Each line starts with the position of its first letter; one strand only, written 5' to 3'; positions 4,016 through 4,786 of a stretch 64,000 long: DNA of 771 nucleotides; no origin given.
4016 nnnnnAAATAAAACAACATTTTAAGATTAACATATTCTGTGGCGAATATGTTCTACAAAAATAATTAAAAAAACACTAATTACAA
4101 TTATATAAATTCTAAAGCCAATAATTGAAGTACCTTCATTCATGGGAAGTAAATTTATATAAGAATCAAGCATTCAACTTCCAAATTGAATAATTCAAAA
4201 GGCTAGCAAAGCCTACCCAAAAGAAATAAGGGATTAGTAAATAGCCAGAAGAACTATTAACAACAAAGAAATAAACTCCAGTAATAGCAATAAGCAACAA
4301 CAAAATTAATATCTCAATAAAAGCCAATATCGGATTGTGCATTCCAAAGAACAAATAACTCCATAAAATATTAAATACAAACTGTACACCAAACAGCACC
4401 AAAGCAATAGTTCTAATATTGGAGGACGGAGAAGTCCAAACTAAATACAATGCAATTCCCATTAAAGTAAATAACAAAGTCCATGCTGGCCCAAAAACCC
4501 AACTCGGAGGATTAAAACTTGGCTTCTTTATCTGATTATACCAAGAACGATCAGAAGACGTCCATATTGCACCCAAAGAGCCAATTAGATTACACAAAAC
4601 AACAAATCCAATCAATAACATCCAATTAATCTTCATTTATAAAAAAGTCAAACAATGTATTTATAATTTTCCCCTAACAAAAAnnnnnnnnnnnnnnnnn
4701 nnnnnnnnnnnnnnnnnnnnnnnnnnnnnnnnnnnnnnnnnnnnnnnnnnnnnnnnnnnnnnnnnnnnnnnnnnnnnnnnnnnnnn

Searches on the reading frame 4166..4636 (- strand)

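Call 15: search_protein_families(library=pfam, proteins=[window:4166-4636:-], max_evalue=0.001)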
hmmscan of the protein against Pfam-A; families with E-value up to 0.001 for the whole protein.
window:4166-4636:- (156 aa): 1 family
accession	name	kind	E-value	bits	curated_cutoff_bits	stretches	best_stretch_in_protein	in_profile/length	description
PF03073.20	TspO_MBR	-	1.3e-47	161.6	24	1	11-152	1-144/145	TspO/MBR family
